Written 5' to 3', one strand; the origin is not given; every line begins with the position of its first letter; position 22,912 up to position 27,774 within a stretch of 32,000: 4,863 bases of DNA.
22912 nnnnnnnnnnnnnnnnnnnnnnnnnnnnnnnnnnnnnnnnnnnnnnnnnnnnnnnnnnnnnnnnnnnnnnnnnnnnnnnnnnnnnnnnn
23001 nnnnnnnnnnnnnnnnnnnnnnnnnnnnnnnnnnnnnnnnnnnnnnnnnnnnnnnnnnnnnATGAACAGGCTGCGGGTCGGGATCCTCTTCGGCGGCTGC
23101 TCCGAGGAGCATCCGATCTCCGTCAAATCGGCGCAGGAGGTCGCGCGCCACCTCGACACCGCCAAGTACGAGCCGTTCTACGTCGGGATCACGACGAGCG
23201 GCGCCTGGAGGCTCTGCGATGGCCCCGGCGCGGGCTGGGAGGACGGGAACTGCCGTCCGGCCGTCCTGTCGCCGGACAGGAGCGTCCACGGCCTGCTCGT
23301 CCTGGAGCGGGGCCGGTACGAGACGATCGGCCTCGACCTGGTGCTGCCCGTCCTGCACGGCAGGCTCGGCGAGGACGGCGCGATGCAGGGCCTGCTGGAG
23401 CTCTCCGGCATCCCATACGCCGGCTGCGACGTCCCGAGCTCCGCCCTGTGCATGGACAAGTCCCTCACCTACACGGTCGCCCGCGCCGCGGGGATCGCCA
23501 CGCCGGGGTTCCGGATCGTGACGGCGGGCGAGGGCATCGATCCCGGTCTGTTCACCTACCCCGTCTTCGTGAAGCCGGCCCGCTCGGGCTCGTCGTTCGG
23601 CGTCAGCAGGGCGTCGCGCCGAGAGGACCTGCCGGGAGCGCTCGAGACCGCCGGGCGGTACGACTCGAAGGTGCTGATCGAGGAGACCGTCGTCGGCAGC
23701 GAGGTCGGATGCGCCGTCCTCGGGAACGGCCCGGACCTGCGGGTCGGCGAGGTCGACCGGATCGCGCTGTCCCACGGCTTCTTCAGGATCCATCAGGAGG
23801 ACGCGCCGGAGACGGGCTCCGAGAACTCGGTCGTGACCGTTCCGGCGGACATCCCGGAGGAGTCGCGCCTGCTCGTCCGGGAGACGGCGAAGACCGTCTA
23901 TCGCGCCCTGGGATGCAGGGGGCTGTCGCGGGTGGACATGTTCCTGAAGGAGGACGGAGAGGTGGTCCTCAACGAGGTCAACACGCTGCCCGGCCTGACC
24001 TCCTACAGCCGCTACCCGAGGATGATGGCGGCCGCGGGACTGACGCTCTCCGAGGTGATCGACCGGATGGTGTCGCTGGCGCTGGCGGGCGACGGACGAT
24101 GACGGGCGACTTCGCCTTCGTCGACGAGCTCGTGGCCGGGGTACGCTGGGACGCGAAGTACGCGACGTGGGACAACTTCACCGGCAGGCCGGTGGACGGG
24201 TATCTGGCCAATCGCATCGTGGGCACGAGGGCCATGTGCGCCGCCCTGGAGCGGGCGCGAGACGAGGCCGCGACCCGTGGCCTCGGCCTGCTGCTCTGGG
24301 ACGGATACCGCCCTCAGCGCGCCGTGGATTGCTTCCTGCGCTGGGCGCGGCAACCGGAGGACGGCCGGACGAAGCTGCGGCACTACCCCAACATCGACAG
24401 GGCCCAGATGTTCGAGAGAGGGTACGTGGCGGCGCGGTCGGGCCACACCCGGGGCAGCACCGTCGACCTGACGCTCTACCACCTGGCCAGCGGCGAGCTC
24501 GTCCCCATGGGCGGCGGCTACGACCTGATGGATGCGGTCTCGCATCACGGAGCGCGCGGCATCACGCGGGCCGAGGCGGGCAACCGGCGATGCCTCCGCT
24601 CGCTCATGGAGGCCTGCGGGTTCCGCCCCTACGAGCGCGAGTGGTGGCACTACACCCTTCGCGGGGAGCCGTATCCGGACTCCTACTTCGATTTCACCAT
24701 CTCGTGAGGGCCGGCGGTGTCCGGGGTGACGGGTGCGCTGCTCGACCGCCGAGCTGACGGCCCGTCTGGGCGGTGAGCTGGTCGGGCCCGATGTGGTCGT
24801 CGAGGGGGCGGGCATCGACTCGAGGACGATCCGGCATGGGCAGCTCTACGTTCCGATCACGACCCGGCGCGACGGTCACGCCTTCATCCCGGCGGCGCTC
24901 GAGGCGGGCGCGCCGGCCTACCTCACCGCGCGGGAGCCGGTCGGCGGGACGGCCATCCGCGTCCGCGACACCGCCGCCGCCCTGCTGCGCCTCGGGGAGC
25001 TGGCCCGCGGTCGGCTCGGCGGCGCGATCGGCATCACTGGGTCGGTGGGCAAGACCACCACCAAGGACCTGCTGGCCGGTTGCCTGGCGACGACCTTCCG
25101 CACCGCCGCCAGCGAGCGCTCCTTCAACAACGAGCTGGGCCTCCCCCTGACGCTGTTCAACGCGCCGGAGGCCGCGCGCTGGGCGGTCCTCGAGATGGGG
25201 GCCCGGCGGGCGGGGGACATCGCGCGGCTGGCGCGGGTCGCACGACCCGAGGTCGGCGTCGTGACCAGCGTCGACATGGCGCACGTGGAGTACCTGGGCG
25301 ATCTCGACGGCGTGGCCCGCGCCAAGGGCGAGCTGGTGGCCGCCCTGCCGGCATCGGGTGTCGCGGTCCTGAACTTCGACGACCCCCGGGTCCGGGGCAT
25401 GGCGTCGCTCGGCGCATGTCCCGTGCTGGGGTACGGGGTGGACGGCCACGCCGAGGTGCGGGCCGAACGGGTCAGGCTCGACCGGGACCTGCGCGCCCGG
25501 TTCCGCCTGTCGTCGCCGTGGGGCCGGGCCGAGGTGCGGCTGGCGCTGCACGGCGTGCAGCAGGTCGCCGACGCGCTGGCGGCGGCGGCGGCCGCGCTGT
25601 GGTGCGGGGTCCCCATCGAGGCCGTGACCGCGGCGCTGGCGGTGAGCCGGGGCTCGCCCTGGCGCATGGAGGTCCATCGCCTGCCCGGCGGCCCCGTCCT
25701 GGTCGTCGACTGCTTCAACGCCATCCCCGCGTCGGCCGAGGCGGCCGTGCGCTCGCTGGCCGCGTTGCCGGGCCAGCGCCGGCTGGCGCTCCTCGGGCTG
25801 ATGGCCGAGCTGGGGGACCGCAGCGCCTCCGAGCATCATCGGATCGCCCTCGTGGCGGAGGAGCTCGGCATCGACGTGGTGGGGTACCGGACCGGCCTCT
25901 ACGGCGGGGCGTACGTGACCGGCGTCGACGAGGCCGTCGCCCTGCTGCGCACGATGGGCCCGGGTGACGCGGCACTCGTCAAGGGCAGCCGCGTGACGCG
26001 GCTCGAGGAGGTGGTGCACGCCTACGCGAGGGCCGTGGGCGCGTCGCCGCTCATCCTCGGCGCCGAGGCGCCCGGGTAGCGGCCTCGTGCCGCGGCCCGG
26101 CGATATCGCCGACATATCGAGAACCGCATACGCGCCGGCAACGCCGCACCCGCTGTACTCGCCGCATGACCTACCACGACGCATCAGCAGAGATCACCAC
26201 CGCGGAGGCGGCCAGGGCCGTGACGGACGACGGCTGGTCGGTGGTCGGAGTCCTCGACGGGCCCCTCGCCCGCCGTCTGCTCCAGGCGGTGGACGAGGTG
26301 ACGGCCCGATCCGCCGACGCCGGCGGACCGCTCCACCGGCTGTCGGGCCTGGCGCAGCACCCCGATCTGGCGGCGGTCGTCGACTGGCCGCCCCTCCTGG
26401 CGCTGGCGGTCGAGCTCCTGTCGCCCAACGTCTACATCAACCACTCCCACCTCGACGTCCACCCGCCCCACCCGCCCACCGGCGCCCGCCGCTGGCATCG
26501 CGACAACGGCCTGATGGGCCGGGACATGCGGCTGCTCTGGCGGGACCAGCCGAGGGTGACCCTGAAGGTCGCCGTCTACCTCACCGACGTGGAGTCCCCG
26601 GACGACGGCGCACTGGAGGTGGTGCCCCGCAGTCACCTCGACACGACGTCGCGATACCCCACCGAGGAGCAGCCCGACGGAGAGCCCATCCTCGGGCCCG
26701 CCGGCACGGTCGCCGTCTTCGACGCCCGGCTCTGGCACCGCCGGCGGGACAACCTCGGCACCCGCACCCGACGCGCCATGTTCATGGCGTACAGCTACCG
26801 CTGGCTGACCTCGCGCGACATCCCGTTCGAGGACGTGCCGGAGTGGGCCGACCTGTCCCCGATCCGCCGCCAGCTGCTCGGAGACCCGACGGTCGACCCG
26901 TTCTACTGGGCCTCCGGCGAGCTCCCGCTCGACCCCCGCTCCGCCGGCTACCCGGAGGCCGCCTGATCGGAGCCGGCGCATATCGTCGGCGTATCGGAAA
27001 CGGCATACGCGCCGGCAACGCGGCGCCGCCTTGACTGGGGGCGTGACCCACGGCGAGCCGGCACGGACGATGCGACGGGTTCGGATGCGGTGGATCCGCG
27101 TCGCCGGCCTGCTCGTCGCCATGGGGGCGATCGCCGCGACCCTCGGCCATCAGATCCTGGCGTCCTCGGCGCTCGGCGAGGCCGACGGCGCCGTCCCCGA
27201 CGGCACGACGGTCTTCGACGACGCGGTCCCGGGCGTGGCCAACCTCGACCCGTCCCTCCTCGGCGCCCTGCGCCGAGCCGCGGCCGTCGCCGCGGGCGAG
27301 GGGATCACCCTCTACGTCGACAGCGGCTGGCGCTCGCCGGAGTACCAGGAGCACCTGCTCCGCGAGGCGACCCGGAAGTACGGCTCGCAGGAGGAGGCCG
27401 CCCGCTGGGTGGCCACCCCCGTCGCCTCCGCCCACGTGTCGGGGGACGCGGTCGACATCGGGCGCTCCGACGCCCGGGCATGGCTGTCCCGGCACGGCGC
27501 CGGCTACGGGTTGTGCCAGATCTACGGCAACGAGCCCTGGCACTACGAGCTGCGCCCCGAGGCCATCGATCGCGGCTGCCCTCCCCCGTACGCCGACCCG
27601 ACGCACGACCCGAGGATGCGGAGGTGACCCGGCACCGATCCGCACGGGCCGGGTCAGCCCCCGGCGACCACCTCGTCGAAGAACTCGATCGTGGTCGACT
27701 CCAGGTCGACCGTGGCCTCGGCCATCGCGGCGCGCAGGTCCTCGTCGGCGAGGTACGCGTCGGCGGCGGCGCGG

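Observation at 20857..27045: Four copies of a ~65-bp van promoter module placing the start codon 20-21 nt after an invariant core, implying leaderless VanR-dependent transcripts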

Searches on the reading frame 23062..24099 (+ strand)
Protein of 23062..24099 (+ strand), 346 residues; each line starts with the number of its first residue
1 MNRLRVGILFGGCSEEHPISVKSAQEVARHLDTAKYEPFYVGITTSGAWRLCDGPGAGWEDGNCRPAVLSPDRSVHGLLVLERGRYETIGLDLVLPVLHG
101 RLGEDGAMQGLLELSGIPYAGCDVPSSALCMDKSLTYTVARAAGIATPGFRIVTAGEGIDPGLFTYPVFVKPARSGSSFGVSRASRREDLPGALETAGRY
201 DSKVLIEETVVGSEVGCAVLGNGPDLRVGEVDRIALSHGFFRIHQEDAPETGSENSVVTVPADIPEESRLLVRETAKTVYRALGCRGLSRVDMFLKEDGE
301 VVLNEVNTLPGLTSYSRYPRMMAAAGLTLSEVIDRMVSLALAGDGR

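Call 9: search_protein_families(library=pfam, proteins=[window:23062-24099:+])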
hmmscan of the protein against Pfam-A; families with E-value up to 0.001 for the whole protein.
window:23062-24099:+ (346 aa): 5 families
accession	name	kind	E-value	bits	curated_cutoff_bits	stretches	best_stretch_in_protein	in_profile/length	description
PF07478.18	Dala_Dala_lig_C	-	1.3e-56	191.8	24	1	164-337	35-203/204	D-ala D-ala ligase C-terminus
PF01820.27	Dala_Dala_lig_N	-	5.7e-30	104.8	34.6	1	5-122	1-121/121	D-ala D-ala ligase N-terminus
PF02222.28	ATP-grasp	-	1.5e-09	38.2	27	1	257-307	111-160/179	ATP-grasp domain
PF02655.19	ATP-grasp_3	-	2e-05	25.2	23.2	1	130-307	1-154/160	ATP-grasp domain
PF13535.11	ATP-grasp_4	-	2e-05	24.7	27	1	165-309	2-151/160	ATP-grasp domain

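Call 22: find_related_loci(query=window:23062-24099:+, collection=genome_contigs, flank=10000)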
Query window:23062-24099:+ (346 aa) in genome_contigs; peptide patterns used: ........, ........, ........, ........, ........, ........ (x = any residue, [..] = any of these).
599 stretches matched a pattern (row limit reached: there are more); 550 encode a relative of the query (tblastn E <= 1e-3); the best 80 are kept; 80 distinct loci.
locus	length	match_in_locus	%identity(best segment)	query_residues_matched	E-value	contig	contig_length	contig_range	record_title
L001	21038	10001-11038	82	1-346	0e+0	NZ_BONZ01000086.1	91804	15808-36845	Rugosimonospora africana strain NBRC 104875 sequence086, whole genome shotgun sequence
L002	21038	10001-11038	82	1-346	0e+0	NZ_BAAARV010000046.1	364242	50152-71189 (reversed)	Dactylosporangium salmoneum strain JCM 3272 sequence046, whole genome shotgun sequence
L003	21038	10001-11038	81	1-346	0e+0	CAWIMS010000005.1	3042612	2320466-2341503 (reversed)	MAG: uncultured Actinomycetota bacterium isolate MFD04944.bin.1.282 genome assembly, contig: contig_33080, whole genome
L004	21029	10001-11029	81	1-343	0e+0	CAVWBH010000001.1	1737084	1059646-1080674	MAG: uncultured Actinomycetes bacterium isolate MFD05502.bin.1.61 genome assembly, contig: contig_18702, whole genome sh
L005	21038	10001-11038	81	1-346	0e+0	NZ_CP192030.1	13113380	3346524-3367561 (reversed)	Dactylosporangium sp. CA-233914 chromosome, complete genome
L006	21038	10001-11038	81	1-346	0e+0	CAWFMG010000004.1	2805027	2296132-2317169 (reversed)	MAG: uncultured Actinomycetota bacterium isolate MFD04212.bin.1.291 genome assembly, contig: contig_2265, whole genome s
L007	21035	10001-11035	82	1-346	0e+0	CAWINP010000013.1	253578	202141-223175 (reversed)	MAG: uncultured Solirubrobacteraceae bacterium isolate MFD04944.bin.2.106 genome assembly, contig: contig_30951, whole g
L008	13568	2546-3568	80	4-344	0e+0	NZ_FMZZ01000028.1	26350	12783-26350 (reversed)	Actinokineospora iranica strain IBRC-M 10403, whole genome shotgun sequence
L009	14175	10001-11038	79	1-346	0e+0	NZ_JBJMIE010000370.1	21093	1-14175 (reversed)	MAG: Actinophytocola sp. isolate H1_18_all_fractions_conc_125_71_10 k255_3635337, whole genome shotgun sequence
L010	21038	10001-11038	80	1-346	0e+0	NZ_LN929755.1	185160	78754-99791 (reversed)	Streptomyces specialis strain GW41-1564T, whole genome shotgun sequence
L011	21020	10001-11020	81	4-343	0e+0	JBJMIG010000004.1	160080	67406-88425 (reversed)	MAG: Labedaea sp. isolate H1_18_all_fractions_conc_96_70_16 k255_107913, whole genome shotgun sequence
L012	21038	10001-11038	80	1-346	0e+0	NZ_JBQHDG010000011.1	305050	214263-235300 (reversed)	Phytohabitans sp. LJ34 LJ34-1_scaffold11, whole genome shotgun sequence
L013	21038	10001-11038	79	1-346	0e+0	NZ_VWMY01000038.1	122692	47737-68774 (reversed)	Streptomyces albicerus strain TRM68295 scaffold38, whole genome shotgun sequence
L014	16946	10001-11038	80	1-346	0e+0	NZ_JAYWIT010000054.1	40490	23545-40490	Conexibacter stalactiti strain KCTC 39840 Scaffold54, whole genome shotgun sequence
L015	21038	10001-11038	79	1-346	0e+0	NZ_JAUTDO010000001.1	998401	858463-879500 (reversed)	Conexibacter sp. CPCC 206217 Scaffold1, whole genome shotgun sequence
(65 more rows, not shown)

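Call 31: list_cluster_members(proteins=[window:23062-24099:+, window:20176-20856:-, window:27043-27624:+, window:26166-26963:+, window:21018-22049:+, window:22061-23062:+])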
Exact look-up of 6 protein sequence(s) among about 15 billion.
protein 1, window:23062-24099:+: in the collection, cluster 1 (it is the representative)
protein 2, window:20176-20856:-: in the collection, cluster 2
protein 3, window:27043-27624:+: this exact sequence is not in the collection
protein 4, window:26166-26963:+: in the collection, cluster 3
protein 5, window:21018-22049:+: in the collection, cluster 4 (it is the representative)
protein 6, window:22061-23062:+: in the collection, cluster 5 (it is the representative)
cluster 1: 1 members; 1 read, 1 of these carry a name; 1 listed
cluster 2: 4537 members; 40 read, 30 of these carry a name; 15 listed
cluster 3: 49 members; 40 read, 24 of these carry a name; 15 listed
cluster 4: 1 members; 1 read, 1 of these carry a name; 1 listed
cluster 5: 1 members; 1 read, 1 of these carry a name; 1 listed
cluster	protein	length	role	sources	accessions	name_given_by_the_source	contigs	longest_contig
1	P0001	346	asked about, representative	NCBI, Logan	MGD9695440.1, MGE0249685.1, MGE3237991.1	MAG: D-alanine--(R)-lactate ligase [Thermoleophilia bacterium]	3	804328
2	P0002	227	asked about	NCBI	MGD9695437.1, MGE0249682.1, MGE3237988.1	MAG: VanSc-type vancomycin resistance response regulator transcription factor VanR ...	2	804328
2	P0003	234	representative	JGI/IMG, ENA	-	-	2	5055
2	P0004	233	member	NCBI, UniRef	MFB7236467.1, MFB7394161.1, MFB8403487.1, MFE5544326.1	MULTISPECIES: response regulator transcription factor [unclassified Streptomyces] | response regulator transcription factor n=1 Tax=unclassified Streptomyces TaxID=2593676 ...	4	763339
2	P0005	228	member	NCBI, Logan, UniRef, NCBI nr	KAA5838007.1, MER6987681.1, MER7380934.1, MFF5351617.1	response regulator transcription factor [Saccharopolyspora hirsuta] | Response regulator transcription factor n=1 Tax=Saccharopolyspora hirsuta TaxID=1837 ...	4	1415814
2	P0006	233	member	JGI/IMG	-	two-component system response regulator VanR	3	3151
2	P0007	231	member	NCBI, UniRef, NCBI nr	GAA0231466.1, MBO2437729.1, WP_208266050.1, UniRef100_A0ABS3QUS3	response regulator transcription factor [Actinomadura nitritigenes] | Response regulator transcription factor n=1 Tax=Actinomadura nitritigenes TaxID=134602 ...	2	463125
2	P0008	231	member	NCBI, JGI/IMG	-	two-component system response regulator VanR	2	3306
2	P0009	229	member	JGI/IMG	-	two-component system response regulator VanR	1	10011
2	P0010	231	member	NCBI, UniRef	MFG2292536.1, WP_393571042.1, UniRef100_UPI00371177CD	response regulator transcription factor [Streptomyces sp. NPDC048603] | response regulator transcription factor n=1 Tax=Streptomyces sp. NPDC048603 TaxID=3365577 ...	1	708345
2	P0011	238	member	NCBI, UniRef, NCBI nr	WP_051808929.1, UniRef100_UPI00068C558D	response regulator transcription factor [Streptomyces sp. NRRL S-378] | response regulator transcription factor n=1 Tax=Streptomyces sp. NRRL S-378 TaxID=1463904 ...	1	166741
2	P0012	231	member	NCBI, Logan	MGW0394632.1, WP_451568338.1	response regulator transcription factor [Streptomyces sp. NPDC003042]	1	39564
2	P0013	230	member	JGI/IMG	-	two-component system response regulator VanR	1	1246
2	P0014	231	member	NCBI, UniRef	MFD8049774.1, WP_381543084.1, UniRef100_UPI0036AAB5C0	response regulator transcription factor [Streptomyces chartreusis] | response regulator transcription factor n=1 Tax=Streptomyces chartreusis TaxID=1969 ...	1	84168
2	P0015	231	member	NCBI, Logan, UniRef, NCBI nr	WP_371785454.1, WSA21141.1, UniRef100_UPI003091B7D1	response regulator transcription factor [Streptosporangium subroseum] | response regulator transcription factor n=1 Tax=Streptosporangium subroseum TaxID=106412 ...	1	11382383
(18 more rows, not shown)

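Call 40: search_protein_families(library=ncbifam, proteins=[window:23062-24099:+])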
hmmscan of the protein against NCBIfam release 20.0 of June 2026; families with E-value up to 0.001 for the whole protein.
window:23062-24099:+ (346 aa): 43 families (the best 25 are shown)
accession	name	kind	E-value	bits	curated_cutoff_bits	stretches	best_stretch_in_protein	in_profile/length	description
NF000129.1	D_ala_D_lac_Sc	exception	4e-191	634.6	650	1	1-344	1-344/346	D-alanine--(R)-lactate ligase VanA-Sc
NF000372.1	D_ala_D_lac_VanI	exception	5.1e-183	608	700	1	1-341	1-341/341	D-alanine--(R)-lactate ligase VanI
NF000206.1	D_ala_D_lac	equivalog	6.3e-182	604.1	550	1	1-341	1-341/342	D-alanine--(R)-lactate ligase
NF000092.1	D_ala_D_lac_Ao2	exception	5.6e-179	594.7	700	1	1-343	1-343/348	D-alanine--(R)-lactate ligase VanA-Ao2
NF000374.1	D_ala_D_lac_VanO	exception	7.7e-173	574.4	750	1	1-344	1-344/346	D-alanine--(R)-lactate ligase VanO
NF012215.1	D_ala_D_lac_VanD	exception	5.6e-157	522.4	700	1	1-341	1-341/343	D-alanine--(R)-lactate ligase VanD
NF000144.1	D_ala_D_lac_VanF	exception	1.2e-155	517.7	750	1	1-343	1-343/343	D-alanine--(R)-lactate ligase VanF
NF012216.1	D_ala_D_lac_VanB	exception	4.7e-151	502.9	750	1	1-341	1-340/342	D-alanine--(R)-lactate ligase VanB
NF012217.1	D_ala_D_lac_VanA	exception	7.4e-149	495.6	775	1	1-343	1-343/343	D-alanine--(R)-lactate ligase VanA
NF000470.1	D_ala_D_lac_VanM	exception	1.7e-144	481.3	760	1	1-341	1-341/343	D-alanine--(R)-lactate ligase VanM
NF000091.3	D_ala_D_ser_VanG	exception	4.6e-111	371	495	1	5-340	2-343/344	D-alanine--D-serine ligase VanG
NF002528.0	PRK01966.1-4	subfamily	1.3e-98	330.2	262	1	1-342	2-360/366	D-alanine--D-alanine ligase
NF000207.3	D_ala_D_ser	equivalog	2.2e-85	286.8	520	1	5-340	2-339/342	D-alanine--D-serine ligase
TIGR01205.1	D_ala_D_alaTIGR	subfamily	7.3e-80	268.3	245.65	1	5-340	1-317/318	D-alanine--D-alanine ligase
NF002525.0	PRK01966.1-1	equivalog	2.2e-78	263.8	457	1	1-342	1-352/364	D-alanine--D-alanine ligase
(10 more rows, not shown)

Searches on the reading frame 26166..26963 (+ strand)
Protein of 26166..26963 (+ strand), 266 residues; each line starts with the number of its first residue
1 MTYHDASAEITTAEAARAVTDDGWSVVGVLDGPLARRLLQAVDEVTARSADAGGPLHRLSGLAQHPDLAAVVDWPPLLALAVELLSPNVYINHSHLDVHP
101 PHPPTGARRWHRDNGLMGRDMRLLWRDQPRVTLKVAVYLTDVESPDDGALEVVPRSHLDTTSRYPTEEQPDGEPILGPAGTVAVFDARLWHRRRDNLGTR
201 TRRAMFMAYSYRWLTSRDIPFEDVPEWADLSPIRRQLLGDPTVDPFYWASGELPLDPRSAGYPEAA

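Call 9: search_protein_families(library=pfam, proteins=[window:26166-26963:+])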
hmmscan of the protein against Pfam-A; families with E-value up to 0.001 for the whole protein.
window:26166-26963:+ (266 aa): 1 family
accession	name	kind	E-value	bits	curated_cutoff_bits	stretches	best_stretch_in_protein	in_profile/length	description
PF05721.19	PhyH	-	2.4e-12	48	22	1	62-204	54-213/213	Phytanoyl-CoA dioxygenase (PhyH)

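Call 40: search_protein_families(library=ncbifam, proteins=[window:26166-26963:+])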
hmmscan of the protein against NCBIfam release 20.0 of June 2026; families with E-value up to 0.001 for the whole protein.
window:26166-26963:+ (266 aa): 1 family
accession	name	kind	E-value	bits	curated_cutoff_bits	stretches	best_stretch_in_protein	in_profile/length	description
TIGR02408.1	ectoine_ThpD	equivalog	4.7e-05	22.8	336.5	0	68-158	86-170/277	ectoine hydroxylase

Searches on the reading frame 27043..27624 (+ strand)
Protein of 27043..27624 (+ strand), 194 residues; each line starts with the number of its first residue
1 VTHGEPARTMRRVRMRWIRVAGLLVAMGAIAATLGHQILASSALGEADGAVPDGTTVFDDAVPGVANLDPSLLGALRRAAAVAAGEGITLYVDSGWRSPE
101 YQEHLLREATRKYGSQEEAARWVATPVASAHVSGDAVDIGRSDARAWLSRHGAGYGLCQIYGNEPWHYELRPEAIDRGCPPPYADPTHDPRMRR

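Call 9: search_protein_families(library=pfam, proteins=[window:27043-27624:+])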
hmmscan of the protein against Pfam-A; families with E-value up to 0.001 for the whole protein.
window:27043-27624:+ (194 aa): 1 family
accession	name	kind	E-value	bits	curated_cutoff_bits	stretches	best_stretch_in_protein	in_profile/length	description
PF02557.22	VanY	-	1.6e-12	47.8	25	1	68-158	4-107/132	D-alanyl-D-alanine carboxypeptidase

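Call 40: search_protein_families(library=ncbifam, proteins=[window:27043-27624:+])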
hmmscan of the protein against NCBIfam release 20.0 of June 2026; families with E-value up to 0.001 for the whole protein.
window:27043-27624:+ (194 aa): 5 families
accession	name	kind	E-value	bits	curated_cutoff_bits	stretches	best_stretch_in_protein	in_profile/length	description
NF000086.1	vanY_far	exception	1.5e-18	67.3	250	1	86-181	85-178/196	D,D-peptidase/D,D-carboxypeptidase VanY-N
NF000473.1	vanY_BG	exception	0.00015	21.2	400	1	51-161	110-232/274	VanY-B/VanY-G family D-Ala-D-Ala carboxypeptidase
NF000380.1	vanXY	equivalog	0.00018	21.1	250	1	92-142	55-104/179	D,D-carboxypeptidase/D,D-dipeptidase VanXY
NF007557.0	PRK10178.1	equivalog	0.00054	19.7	176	0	71-155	45-122/188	D-alanyl-D-alanine dipeptidase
NF041194.1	LD_carboxy_LdcB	exception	0.00091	19.3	275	0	94-160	61-134/180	LD-carboxypeptidase LdcB/DacB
